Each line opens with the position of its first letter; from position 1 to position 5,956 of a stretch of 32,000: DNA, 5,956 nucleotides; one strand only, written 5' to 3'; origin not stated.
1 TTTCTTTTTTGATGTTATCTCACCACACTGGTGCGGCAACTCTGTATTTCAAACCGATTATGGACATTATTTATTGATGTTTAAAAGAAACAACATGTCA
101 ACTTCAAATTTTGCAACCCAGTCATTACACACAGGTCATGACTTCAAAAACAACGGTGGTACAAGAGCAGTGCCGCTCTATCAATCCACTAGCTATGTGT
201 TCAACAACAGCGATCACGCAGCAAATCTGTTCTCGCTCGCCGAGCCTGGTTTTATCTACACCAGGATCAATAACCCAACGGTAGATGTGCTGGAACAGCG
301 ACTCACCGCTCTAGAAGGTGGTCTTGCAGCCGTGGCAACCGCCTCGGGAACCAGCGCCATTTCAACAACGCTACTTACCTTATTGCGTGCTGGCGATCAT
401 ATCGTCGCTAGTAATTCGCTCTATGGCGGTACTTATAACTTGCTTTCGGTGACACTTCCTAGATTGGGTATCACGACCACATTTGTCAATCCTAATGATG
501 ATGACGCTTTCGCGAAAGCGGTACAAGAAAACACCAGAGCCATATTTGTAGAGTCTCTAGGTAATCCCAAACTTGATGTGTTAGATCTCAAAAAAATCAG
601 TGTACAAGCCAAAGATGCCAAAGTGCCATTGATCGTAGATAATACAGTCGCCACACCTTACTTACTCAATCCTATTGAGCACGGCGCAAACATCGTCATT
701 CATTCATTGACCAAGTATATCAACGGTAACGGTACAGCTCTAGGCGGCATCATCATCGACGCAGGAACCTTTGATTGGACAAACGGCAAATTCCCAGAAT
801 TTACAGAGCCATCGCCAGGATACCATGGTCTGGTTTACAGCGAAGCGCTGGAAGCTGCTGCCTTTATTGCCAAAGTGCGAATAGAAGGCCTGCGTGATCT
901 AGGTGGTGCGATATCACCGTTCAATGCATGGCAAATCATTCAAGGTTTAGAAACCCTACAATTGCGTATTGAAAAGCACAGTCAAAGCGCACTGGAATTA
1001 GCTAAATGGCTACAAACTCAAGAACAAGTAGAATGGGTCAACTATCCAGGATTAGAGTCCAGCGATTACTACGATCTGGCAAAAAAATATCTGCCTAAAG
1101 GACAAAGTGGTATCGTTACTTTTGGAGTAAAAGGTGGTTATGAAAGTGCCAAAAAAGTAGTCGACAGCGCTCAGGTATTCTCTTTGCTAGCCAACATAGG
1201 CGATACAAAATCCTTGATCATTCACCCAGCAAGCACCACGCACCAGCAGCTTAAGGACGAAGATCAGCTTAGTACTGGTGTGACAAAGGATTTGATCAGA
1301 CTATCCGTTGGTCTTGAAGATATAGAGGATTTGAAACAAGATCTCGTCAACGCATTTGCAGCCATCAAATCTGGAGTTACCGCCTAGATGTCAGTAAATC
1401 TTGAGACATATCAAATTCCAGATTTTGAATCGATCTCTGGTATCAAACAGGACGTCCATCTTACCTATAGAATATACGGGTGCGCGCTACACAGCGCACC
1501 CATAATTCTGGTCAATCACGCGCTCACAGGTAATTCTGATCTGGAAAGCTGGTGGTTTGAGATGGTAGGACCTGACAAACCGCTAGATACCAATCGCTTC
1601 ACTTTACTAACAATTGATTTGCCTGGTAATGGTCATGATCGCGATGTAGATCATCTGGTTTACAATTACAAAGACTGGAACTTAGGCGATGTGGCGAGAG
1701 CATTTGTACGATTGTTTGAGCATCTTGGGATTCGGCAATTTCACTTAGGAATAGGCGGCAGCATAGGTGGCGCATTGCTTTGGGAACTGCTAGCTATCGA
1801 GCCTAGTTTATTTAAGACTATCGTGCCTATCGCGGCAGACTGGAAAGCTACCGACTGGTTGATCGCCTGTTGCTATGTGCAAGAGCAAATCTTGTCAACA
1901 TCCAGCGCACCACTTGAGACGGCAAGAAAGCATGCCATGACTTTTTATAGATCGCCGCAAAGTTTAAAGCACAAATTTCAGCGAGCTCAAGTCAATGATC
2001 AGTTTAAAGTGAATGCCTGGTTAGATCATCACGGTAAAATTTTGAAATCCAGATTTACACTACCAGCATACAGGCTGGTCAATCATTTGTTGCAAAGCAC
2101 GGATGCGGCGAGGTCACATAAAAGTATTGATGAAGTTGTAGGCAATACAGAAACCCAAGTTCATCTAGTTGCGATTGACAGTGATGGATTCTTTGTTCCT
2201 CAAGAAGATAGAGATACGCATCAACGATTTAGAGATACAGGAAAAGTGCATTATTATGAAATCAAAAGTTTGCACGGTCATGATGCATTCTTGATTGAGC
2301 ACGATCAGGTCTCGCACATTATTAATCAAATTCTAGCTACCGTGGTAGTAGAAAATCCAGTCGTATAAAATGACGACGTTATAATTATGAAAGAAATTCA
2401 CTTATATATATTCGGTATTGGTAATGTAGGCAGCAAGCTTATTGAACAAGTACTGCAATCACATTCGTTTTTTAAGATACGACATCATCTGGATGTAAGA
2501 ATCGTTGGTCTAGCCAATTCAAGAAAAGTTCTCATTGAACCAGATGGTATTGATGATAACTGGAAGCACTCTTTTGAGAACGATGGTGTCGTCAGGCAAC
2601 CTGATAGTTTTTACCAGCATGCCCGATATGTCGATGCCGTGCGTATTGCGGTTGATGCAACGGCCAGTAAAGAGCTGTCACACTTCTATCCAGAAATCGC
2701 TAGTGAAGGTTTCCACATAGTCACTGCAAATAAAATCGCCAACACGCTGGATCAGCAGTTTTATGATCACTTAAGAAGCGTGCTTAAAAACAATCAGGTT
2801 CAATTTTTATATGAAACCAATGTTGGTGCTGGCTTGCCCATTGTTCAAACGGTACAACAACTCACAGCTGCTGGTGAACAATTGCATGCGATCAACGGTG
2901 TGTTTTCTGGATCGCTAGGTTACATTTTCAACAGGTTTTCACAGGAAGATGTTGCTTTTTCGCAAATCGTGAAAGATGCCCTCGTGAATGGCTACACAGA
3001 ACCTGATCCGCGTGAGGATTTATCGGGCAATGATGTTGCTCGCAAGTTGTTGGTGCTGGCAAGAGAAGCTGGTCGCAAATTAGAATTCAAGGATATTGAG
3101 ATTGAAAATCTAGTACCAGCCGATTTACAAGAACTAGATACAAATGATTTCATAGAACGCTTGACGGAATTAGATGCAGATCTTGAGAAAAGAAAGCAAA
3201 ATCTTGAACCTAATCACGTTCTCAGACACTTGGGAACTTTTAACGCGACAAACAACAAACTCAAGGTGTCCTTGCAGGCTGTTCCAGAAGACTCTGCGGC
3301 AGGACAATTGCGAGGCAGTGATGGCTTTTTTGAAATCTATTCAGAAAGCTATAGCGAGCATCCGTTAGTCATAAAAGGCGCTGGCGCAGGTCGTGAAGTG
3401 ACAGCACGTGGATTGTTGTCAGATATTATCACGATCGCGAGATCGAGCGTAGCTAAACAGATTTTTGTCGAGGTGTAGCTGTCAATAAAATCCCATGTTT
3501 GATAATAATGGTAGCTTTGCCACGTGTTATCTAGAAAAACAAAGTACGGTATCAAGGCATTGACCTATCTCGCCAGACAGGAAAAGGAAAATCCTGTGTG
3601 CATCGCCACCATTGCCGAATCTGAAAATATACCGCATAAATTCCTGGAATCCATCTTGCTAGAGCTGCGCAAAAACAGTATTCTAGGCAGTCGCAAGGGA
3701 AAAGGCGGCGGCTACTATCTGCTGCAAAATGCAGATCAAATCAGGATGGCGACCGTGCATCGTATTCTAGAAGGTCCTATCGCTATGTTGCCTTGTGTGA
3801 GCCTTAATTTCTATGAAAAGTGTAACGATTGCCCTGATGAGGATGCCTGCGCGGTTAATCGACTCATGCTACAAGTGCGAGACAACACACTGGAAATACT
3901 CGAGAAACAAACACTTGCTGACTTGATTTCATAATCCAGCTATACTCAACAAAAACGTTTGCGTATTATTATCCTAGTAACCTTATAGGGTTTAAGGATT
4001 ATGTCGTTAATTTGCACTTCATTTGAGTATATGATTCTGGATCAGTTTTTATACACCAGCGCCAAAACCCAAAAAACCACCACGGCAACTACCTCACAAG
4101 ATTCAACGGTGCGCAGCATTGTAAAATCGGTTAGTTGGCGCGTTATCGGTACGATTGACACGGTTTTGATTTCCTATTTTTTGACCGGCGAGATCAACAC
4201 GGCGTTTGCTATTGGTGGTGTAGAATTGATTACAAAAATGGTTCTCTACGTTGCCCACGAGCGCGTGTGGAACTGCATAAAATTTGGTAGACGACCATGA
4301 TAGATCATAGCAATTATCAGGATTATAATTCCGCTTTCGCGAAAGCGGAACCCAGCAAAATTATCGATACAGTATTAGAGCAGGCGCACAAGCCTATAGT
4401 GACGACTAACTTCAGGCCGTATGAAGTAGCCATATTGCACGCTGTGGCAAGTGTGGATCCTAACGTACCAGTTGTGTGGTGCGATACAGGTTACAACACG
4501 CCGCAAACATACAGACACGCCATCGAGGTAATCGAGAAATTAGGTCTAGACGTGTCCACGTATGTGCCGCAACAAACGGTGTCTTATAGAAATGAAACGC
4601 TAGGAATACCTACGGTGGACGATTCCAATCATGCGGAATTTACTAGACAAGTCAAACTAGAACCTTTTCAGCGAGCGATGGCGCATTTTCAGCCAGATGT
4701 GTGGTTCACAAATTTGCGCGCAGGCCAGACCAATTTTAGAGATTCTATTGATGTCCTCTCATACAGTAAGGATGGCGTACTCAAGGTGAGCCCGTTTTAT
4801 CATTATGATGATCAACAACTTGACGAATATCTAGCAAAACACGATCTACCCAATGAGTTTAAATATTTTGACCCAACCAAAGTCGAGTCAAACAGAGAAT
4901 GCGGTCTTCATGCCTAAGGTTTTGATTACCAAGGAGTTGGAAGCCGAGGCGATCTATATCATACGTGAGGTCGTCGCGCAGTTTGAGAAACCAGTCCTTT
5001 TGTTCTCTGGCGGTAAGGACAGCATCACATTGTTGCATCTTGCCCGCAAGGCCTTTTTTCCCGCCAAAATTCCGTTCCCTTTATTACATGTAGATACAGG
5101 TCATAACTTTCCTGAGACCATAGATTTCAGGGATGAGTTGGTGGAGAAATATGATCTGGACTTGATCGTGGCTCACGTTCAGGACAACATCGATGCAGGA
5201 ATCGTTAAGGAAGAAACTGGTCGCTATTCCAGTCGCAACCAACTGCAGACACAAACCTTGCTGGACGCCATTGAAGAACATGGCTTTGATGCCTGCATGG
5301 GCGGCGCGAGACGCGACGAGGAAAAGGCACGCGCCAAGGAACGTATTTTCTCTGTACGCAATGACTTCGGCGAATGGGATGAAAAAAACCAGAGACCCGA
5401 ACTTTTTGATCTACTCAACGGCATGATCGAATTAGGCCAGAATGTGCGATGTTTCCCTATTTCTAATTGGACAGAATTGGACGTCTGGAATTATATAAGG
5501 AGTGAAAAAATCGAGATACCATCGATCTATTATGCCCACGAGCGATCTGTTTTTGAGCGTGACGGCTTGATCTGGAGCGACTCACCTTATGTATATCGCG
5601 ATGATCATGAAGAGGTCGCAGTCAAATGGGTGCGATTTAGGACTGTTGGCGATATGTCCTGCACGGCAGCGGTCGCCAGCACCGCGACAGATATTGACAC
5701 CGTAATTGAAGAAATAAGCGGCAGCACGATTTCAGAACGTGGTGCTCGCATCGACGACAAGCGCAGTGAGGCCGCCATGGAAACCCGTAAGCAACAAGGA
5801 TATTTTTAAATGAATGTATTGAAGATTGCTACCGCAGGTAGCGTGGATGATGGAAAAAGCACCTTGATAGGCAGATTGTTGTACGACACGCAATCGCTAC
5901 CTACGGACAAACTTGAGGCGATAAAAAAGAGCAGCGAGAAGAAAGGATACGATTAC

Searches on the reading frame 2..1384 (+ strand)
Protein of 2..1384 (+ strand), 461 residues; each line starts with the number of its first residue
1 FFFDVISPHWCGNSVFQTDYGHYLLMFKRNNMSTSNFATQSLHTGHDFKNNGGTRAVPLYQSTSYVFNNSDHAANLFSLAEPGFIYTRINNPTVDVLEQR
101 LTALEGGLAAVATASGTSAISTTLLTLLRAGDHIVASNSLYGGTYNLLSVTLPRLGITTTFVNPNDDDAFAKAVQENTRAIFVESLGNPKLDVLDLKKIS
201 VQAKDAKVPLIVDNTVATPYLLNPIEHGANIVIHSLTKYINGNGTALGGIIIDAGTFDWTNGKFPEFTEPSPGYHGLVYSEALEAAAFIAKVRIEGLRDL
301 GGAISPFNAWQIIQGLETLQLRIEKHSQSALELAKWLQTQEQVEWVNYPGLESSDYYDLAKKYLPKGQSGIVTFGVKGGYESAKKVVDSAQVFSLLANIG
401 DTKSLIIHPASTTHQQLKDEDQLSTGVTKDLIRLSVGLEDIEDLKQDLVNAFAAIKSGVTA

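Call 56: search_protein_families(library=pfam, proteins=[window:2-1384:+], max_evalue=0.00001)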
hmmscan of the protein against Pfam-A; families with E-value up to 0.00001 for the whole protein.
window:2-1384:+ (461 aa): 2 families
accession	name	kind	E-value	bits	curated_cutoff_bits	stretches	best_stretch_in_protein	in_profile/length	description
PF01053.26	Cys_Met_Meta_PP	-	9.2e-136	452.8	27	1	39-452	2-380/381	Cys/Met metabolism PLP-dependent enzyme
PF01041.23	DegT_DnrJ_EryC1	-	1.4e-06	28.2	19.8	1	91-215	23-147/360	DegT/DnrJ/EryC1/StrS aminotransferase family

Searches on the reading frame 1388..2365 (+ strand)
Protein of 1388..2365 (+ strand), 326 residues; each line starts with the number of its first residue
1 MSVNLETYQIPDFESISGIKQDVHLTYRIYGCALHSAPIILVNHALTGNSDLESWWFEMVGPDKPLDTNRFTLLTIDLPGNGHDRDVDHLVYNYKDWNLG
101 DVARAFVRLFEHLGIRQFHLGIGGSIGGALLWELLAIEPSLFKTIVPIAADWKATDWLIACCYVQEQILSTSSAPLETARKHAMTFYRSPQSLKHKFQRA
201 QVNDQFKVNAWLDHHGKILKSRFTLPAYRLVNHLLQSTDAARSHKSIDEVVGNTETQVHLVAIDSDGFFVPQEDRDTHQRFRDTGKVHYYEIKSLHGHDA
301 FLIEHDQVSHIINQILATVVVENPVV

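Call 35: find_encoding_contigs(protein=window:1388-2365:+, flank=10000, max_places=1)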
Protein window:1388-2365:+ (326 aa): no gene with exactly this product is on record in the collection.

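Call 56: search_protein_families(library=pfam, proteins=[window:1388-2365:+], max_evalue=0.00001)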
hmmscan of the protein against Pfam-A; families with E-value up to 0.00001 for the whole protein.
window:1388-2365:+ (326 aa): 1 family
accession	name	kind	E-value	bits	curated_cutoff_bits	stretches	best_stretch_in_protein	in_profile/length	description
PF00561.26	Abhydrolase_1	-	8.1e-16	58.9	25.8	1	38-302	1-242/245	alpha/beta hydrolase fold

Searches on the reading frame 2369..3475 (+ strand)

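Call 56: search_protein_families(library=pfam, proteins=[window:2369-3475:+], max_evalue=0.00001)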
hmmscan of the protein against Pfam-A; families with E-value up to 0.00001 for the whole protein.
window:2369-3475:+ (369 aa): 2 families
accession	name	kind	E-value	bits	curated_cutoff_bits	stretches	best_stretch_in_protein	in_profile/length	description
PF00742.24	Homoserine_dh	-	4.5e-44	150.8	22.9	1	157-354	1-173/173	Homoserine dehydrogenase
PF03447.22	NAD_binding_3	-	7.2e-16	59.4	24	1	16-149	1-116/116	Homoserine dehydrogenase, NAD binding domain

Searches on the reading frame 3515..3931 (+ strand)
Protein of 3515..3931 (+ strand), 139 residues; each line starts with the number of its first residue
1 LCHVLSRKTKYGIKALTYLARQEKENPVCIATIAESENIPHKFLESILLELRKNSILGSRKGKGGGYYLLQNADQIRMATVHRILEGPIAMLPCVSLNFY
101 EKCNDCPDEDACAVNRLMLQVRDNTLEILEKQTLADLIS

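Call 56: search_protein_families(library=pfam, proteins=[window:3515-3931:+], max_evalue=0.00001)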
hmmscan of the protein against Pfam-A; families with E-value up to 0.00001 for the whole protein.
window:3515-3931:+ (139 aa): 1 family
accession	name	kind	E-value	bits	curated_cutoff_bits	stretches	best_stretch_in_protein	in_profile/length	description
PF02082.26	Rrf2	-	1.3e-36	126.1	30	1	5-138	1-130/132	Iron-dependent Transcriptional regulator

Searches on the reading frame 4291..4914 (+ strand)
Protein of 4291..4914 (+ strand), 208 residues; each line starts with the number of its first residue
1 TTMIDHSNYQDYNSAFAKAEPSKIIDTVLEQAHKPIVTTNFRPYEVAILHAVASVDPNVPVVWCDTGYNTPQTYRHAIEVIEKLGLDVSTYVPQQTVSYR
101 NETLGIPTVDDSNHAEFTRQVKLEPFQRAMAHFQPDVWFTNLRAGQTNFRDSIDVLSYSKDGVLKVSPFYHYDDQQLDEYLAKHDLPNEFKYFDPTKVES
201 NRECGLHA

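Call 56: search_protein_families(library=pfam, proteins=[window:4291-4914:+], max_evalue=0.00001)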
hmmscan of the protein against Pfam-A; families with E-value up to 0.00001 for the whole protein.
window:4291-4914:+ (208 aa): 1 family
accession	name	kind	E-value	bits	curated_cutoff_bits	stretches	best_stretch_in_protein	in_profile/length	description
PF01507.26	PAPS_reduct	-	5.2e-21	75.9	22.5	1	37-187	4-155/175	Phosphoadenosine phosphosulfate reductase domain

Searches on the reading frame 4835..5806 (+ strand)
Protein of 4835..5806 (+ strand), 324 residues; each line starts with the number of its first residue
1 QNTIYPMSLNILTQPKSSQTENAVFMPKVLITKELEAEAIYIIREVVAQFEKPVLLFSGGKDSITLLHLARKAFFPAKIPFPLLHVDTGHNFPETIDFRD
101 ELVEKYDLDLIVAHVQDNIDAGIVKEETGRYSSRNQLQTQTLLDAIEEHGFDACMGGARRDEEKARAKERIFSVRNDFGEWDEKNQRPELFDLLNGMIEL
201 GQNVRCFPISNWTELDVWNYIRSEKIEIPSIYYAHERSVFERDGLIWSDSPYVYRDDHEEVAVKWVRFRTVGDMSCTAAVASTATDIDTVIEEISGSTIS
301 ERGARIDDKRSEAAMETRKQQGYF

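Call 56: search_protein_families(library=pfam, proteins=[window:4835-5806:+], max_evalue=0.00001)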
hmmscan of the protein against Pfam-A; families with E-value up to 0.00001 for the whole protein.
window:4835-5806:+ (324 aa): 1 family
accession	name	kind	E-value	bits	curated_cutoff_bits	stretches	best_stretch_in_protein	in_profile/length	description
PF01507.26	PAPS_reduct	-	2.7e-48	164.7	22.5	1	53-278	2-174/175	Phosphoadenosine phosphosulfate reductase domain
